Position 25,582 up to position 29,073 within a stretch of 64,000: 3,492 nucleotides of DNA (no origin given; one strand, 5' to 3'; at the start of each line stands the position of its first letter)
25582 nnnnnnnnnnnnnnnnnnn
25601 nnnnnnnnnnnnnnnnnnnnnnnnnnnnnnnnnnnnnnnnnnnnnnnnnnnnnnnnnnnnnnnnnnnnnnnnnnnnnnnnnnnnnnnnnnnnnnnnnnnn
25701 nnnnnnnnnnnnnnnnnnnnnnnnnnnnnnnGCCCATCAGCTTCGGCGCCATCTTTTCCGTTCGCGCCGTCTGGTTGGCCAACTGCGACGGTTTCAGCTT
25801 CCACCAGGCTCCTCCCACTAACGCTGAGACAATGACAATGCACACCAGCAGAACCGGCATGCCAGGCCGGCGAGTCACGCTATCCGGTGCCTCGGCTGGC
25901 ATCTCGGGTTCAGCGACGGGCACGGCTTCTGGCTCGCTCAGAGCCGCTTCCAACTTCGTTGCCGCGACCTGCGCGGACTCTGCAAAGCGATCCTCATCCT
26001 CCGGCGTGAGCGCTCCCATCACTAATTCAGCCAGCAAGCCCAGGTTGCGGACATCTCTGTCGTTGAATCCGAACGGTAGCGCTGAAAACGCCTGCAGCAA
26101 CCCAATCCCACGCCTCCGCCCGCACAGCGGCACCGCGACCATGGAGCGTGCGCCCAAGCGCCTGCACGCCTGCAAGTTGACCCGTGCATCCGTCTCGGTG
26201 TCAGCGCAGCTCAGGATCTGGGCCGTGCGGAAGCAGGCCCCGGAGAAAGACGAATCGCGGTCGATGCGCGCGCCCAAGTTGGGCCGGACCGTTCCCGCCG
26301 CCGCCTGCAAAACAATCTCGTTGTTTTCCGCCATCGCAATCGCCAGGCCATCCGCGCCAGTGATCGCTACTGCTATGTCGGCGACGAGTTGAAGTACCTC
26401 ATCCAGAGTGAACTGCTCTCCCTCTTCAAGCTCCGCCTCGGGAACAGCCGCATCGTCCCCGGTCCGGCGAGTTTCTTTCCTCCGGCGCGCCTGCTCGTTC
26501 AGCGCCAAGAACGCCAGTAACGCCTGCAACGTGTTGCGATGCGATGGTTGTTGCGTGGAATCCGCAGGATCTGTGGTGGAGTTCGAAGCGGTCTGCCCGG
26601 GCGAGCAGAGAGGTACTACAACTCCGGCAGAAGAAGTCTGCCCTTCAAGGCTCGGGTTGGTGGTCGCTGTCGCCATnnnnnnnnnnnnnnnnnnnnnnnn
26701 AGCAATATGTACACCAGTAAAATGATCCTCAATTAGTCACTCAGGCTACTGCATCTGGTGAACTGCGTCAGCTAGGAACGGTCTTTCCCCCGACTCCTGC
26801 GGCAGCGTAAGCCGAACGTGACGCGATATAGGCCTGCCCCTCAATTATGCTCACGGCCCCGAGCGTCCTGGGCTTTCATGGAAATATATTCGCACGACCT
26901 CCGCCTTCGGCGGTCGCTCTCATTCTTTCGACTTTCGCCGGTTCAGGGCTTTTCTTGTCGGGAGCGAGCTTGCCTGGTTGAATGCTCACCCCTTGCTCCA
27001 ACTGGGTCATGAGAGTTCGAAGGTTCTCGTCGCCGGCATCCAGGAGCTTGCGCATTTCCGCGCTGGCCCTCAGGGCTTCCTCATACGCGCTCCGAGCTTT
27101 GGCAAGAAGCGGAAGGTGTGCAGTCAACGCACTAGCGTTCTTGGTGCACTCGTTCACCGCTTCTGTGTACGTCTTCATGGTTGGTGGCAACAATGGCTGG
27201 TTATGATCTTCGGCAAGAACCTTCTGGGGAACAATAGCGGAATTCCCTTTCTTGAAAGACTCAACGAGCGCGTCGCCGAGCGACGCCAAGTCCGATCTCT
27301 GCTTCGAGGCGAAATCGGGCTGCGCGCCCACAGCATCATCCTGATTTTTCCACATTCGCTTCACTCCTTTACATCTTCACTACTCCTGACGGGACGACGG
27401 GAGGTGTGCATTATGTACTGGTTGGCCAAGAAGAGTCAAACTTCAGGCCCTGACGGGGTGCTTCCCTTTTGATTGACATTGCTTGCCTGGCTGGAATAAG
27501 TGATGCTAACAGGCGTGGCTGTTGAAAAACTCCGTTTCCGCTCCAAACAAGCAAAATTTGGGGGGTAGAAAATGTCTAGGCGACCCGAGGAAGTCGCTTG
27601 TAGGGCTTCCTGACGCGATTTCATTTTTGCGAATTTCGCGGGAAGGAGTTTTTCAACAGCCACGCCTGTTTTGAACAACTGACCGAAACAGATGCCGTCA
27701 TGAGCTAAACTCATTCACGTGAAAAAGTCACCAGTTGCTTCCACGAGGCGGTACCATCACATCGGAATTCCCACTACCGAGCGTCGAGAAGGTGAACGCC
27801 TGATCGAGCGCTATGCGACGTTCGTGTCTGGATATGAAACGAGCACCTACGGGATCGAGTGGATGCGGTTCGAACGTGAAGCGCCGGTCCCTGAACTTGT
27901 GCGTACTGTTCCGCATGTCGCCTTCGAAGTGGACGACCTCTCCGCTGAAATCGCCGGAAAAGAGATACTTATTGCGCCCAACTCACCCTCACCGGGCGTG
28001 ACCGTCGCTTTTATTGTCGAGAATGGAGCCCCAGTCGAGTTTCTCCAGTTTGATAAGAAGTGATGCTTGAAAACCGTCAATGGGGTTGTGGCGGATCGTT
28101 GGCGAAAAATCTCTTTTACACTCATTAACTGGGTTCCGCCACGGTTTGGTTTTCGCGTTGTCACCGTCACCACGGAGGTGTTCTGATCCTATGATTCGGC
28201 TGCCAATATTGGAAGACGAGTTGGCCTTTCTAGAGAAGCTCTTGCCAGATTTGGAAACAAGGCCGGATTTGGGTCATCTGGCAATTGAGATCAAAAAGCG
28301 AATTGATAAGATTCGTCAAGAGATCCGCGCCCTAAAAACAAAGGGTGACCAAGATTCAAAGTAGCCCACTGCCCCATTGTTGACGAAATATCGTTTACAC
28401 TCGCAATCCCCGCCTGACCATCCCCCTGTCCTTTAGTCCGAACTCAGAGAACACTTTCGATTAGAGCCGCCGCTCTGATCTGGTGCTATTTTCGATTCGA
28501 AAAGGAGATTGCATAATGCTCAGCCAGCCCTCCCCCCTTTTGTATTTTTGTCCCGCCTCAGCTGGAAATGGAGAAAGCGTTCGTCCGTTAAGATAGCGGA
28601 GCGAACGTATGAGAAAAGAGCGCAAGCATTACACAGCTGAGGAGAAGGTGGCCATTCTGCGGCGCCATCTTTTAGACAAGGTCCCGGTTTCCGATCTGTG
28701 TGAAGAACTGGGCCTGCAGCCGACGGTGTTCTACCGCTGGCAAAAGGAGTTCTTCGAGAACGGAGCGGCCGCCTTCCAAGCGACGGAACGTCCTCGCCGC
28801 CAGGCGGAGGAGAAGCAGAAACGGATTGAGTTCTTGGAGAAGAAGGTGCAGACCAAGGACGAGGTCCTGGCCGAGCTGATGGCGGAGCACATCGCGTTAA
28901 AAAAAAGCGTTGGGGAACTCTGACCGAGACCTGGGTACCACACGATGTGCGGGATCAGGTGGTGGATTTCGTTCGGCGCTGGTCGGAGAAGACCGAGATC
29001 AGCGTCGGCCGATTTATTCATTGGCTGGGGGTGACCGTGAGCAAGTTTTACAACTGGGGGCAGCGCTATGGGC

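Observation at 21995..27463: Tandem paralogous operons: a small conserved protein plus a GAF-TM protein with swapped periplasmic output (TonB_C vs AMIN-amidase)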

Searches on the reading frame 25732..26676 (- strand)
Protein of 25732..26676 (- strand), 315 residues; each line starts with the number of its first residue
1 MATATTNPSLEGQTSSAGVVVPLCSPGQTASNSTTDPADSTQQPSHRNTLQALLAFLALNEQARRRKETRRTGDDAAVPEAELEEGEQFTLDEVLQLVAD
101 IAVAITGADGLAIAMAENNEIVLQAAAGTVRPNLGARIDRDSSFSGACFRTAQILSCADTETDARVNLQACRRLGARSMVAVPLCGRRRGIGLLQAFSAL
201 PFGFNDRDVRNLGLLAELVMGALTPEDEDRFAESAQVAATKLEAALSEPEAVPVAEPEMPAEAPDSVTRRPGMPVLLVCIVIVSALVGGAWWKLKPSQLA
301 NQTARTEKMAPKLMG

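Call 49: find_homologous_proteins(query=window:25732-26676:-, max_evalue=0.001)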
Query seq(315 aa) (315 aa): 638 proteins with E <= 0.001 among 8000 candidates; the best 120 are listed.
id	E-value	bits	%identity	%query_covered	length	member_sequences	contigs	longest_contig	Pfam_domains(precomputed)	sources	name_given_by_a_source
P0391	6.6e-168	575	85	81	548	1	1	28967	PF13185.13,PF01590.33,PF11741.14,PF13492.13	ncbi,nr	ncbi:MAG TPA: GAF domain-containing protein, partial [Terriglobales bacterium]|nr:GAF domain-contain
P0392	4.7e-165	566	87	100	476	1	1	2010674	PF13185.13,PF01590.33,PF11741.14,PF13492.13,PF24837.2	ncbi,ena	-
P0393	2.4e-162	557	85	100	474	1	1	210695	PF13185.13,PF01590.33,PF11741.14,PF13492.13,PF24837.2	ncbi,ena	-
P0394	4.1e-158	543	84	100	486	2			PF13185.13,PF01590.33,PF11741.14,PF13492.13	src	-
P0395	8.0e-156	536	82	100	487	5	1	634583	PF13185.13,PF01590.33,PF11741.14,PF13492.13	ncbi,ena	-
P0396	5.0e-153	527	83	100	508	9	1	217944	PF13185.13,PF01590.33,PF11741.14,PF13492.13,PF24837.2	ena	-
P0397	1.3e-152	525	78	100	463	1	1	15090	PF13185.13,PF01590.33,PF11741.14,PF13492.13,PF24837.2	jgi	jgi:hypothetical protein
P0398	6.9e-151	520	80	100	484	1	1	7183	PF13185.13,PF01590.33,PF11741.14,PF13492.13,PF24837.2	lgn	-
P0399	1.7e-150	518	81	100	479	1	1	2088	PF13185.13,PF01590.33,PF11741.14,PF13492.13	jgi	jgi:putative methionine-R-sulfoxide reductase with GAF domain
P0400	6.3e-150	516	78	100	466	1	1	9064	PF13185.13,PF01590.33,PF11741.14,PF13492.13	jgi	jgi:hypothetical protein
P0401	2.4e-148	511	77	99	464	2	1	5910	PF13185.13,PF01590.33,PF11741.14,PF13492.13,PF24837.2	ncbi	-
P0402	4.1e-148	510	80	80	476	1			PF13185.13,PF01590.33,PF13492.13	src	-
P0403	8.3e-148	509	79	100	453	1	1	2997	PF13185.13,PF01590.33,PF11741.14,PF13492.13,PF24837.2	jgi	-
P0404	3.2e-147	508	77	100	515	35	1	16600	PF13185.13,PF01590.33,PF11741.14,PF13492.13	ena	-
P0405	1.7e-144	499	79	99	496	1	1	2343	PF13185.13,PF01590.33,PF11741.14,PF13492.13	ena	-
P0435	4.6e-117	409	68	100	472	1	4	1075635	PF13185.13,PF01590.33,PF11741.14,PF13492.13,PF24837.2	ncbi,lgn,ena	-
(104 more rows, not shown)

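Call 50: find_encoding_contigs(protein=P0392, flank=5000, max_places=2)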
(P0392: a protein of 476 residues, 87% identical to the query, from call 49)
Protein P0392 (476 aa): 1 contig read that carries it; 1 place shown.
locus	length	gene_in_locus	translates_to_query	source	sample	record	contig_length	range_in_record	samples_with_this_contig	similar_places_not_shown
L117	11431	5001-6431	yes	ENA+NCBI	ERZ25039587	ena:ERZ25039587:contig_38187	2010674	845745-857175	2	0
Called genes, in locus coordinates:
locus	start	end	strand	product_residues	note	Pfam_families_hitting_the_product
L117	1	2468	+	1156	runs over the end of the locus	PF13620:CarboxypepD_reg, PF25183:OMP_b-brl_4, PF00593:TonB_dep_Rec_b-barrel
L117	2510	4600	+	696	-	-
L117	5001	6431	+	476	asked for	PF01590:GAF, PF13185:GAF_2, PF13492:GAF_3, PF24837:AMIN-like (faint), PF11741:AMIN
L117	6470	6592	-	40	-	-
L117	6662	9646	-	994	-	PF00069:Pkinase, PF01636:APH (faint), PF03109:ABC1 (faint), PF07714:PK_Tyr_Ser-Thr, PF13424:TPR_12 (faint), PF07719:TPR_2 (faint), PF13428:TPR_14 (faint), PF00515:TPR_1 (weak), +7 more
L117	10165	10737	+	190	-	-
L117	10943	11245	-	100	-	-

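Call 51: find_encoding_contigs(protein=P0435, flank=5000, max_places=2)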
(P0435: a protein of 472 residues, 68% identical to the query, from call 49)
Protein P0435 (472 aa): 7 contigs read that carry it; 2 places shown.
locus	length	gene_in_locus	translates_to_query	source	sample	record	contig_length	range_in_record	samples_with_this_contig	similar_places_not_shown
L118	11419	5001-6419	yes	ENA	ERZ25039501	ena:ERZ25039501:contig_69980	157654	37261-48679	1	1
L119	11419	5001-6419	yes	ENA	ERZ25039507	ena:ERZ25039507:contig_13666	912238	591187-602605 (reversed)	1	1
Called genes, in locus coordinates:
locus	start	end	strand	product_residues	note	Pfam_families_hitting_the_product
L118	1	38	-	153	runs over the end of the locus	-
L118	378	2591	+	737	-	-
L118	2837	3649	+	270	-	PF02085:Cytochrom_CIII (weak), PF14522:Cytochrome_C7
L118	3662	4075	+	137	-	-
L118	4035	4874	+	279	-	PF02085:Cytochrom_CIII (weak), PF14522:Cytochrome_C7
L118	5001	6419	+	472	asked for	PF01590:GAF, PF13185:GAF_2, PF13492:GAF_3, PF24837:AMIN-like (faint), PF11741:AMIN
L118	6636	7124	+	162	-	-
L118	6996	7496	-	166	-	-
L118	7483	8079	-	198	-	PF13580:SIS_2, PF01380:SIS (weak)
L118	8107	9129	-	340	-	PF00535:Glycos_transf_2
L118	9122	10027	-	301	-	PF01370:Epimerase, PF04321:RmlD_sub_bind, PF16363:GDP_Man_Dehyd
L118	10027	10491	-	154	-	PF04138:GtrA_DPMS_TM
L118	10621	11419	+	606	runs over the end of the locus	PF02776:TPP_enzyme_N, PF00205:TPP_enzyme_M, PF02775:TPP_enzyme_C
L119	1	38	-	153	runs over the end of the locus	-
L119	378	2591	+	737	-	-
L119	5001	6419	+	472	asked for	PF01590:GAF, PF13185:GAF_2, PF13492:GAF_3, PF24837:AMIN-like (faint), PF11741:AMIN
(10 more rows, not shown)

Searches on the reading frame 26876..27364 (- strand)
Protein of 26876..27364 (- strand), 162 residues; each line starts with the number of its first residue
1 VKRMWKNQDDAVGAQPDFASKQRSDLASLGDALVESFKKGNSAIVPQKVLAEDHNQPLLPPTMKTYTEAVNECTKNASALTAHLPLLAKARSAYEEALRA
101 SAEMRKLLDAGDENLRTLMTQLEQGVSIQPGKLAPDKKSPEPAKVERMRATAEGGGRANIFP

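Call 4: search_protein_families(library=pfam, proteins=[window:26876-27364:-], max_evalue=1)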
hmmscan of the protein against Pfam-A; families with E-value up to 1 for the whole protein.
window:26876-27364:- (162 aa): 1 family
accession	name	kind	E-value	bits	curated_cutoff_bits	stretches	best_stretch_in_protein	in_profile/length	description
PF25708.1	Phage_T7_Gp5_9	-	0.25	11.7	24.5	1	91-114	9-32/46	Phage T7 gp5.9 RecBCD inhibitor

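Call 5: search_protein_families(library=ncbifam, proteins=[window:26876-27364:-], max_evalue=1)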
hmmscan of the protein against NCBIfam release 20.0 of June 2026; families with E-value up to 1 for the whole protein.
window:26876-27364:- (162 aa): 2 families
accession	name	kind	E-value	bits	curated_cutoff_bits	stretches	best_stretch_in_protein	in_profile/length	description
NF047839.1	PspM_Rv2743c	equivalog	0.018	15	80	1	66-127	118-177/220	phage shock envelope stress response protein PspM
NF007836.1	PRK10548.1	equivalog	0.053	13.9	116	1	65-125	39-99/110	flagella biosynthesis regulatory protein FliT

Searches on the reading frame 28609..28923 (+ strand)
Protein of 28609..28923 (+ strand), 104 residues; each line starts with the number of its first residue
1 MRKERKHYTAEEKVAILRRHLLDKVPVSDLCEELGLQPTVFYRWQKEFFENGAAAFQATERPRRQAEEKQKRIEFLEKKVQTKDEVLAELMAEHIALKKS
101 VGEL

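Call 41: search_protein_families(library=pfam, proteins=[window:28609-28923:+], max_evalue=0.001)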
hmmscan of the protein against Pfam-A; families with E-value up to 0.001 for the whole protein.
window:28609-28923:+ (104 aa): 4 families
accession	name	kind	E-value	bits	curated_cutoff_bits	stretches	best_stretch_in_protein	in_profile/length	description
PF01527.26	HTH_Tnp_1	-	3.8e-11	43.5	24.1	1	3-71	2-65/75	Transposase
PF13551.12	HTH_29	-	1.6e-06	28.6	28.1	1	20-66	7-54/64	Winged helix-turn helix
PF13518.12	HTH_28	-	0.00014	22.3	25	1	12-64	1-50/52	Helix-turn-helix domain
PF13384.12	HTH_23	-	0.00036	20.7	24.6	1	10-54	4-47/50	Homeodomain-like domain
